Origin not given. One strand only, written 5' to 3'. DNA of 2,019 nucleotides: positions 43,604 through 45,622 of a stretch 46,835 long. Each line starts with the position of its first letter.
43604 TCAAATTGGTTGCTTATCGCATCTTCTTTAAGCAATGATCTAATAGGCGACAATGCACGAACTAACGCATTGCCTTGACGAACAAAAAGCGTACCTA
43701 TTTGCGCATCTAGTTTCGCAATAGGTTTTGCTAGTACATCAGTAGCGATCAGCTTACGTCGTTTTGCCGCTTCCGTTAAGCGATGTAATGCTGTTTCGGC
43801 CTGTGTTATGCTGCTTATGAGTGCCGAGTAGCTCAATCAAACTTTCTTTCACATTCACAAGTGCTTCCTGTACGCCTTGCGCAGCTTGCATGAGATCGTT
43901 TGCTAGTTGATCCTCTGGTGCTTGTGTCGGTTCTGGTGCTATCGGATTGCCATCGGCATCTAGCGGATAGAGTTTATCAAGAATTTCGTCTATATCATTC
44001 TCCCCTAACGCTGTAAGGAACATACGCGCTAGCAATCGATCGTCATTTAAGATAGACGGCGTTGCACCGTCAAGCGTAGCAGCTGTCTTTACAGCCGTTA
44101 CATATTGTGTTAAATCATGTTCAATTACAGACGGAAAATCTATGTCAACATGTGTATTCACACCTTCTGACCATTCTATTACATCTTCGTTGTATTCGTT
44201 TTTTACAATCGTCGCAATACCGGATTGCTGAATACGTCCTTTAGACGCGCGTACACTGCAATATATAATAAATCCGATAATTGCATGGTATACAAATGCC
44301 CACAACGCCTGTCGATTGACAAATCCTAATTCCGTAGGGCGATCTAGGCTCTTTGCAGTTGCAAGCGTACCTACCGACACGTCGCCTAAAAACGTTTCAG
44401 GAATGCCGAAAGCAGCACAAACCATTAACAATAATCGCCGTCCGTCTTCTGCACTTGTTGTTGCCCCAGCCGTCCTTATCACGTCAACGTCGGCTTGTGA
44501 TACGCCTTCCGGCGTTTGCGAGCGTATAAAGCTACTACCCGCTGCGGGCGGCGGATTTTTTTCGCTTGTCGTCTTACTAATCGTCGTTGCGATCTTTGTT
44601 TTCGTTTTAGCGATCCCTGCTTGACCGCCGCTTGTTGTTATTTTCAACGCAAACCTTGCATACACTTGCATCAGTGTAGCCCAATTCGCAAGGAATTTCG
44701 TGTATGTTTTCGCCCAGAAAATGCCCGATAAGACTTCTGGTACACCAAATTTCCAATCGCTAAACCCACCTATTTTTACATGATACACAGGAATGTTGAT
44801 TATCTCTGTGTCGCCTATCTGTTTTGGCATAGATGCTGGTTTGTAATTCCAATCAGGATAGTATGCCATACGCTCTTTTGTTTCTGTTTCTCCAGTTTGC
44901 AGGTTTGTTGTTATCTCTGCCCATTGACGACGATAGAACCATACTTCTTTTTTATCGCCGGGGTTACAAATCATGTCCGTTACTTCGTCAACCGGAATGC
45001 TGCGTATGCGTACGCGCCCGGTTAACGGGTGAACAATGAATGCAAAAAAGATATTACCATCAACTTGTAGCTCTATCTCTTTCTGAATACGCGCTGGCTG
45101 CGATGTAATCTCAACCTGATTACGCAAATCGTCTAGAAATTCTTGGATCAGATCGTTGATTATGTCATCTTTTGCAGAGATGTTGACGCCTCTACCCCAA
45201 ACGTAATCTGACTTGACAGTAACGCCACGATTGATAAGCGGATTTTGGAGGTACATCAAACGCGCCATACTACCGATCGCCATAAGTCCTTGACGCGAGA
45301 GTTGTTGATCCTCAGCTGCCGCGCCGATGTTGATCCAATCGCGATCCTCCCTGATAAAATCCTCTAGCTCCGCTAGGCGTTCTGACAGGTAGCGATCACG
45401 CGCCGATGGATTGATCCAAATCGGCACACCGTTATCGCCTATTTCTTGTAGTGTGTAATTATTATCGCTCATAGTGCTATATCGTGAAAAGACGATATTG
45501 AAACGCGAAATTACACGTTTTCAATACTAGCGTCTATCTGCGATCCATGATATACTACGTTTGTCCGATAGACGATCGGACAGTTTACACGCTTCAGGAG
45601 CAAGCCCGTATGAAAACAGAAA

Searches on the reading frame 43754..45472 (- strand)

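Call 109: search_protein_families(library=phrogs, proteins=[window:43754-45472:-], max_evalue=0.00001)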
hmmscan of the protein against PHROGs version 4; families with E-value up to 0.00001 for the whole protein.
window:43754-45472:- (572 aa): 1 family
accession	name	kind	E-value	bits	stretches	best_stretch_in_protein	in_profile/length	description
phrog_10963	-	head and packaging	6.2e-67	227.3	1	37-499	40-452/503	portal protein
